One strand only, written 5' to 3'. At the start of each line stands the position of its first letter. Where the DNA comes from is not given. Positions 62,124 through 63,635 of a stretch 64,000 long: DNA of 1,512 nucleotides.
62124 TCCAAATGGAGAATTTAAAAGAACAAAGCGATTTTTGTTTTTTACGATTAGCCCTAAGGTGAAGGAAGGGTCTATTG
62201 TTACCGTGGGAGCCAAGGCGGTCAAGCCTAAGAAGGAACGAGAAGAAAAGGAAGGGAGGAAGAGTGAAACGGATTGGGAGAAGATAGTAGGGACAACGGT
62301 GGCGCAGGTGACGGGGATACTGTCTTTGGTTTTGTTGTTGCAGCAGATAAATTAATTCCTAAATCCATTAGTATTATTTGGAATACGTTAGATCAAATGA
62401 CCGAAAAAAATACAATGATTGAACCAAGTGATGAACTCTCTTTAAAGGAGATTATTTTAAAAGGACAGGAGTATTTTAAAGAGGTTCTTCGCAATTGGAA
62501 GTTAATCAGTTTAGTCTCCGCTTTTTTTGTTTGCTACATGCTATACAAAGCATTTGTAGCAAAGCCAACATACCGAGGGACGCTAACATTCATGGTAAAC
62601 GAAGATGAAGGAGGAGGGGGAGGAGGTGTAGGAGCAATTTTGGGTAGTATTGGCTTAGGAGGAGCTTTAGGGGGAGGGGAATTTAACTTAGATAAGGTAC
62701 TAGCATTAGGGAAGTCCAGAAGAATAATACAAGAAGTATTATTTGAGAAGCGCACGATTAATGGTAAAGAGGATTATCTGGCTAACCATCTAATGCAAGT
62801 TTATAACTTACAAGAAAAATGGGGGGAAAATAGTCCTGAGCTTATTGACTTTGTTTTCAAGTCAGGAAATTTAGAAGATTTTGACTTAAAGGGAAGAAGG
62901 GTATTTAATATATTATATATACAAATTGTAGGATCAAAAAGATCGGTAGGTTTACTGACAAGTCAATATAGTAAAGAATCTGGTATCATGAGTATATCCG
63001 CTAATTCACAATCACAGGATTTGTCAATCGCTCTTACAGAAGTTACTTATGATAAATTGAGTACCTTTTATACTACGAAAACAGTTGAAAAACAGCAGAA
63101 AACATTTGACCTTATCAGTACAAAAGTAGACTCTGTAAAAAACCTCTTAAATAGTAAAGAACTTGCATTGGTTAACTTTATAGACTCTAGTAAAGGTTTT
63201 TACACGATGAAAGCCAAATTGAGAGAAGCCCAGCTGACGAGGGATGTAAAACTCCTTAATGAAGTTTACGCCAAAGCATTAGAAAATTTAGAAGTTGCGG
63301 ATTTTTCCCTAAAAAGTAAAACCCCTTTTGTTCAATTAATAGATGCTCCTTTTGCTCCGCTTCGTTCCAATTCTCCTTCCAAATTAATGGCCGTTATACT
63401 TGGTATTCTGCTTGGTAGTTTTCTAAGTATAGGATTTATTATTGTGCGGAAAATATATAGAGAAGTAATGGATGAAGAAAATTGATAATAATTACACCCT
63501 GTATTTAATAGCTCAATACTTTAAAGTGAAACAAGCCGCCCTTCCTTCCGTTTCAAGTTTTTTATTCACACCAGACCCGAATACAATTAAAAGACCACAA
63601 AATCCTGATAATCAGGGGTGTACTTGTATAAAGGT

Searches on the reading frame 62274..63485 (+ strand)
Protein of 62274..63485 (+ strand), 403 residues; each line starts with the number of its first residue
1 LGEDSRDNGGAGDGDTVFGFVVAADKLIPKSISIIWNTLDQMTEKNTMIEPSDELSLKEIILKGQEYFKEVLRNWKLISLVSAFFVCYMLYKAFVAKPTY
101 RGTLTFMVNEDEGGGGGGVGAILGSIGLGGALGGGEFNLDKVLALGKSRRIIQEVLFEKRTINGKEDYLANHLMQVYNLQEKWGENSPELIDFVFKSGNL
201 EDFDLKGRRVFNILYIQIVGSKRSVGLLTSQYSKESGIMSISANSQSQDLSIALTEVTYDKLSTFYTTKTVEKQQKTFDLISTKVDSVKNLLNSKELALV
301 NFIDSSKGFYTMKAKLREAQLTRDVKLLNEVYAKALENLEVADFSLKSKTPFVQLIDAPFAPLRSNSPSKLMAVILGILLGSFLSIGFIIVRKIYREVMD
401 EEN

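Call 41: search_protein_families(library=pfam, proteins=[window:62274-63485:+], max_evalue=0.001)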
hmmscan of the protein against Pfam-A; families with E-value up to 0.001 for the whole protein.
window:62274-63485:+ (403 aa): 2 families
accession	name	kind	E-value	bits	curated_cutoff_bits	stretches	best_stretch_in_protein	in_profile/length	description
PF13807.11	GNVR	-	1.2e-10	41.6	27.7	1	320-393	8-81/82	G-rich domain on putative tyrosine kinase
PF02706.20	Wzz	-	0.00023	21.8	25.5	1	66-113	7-54/91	Chain length determinant protein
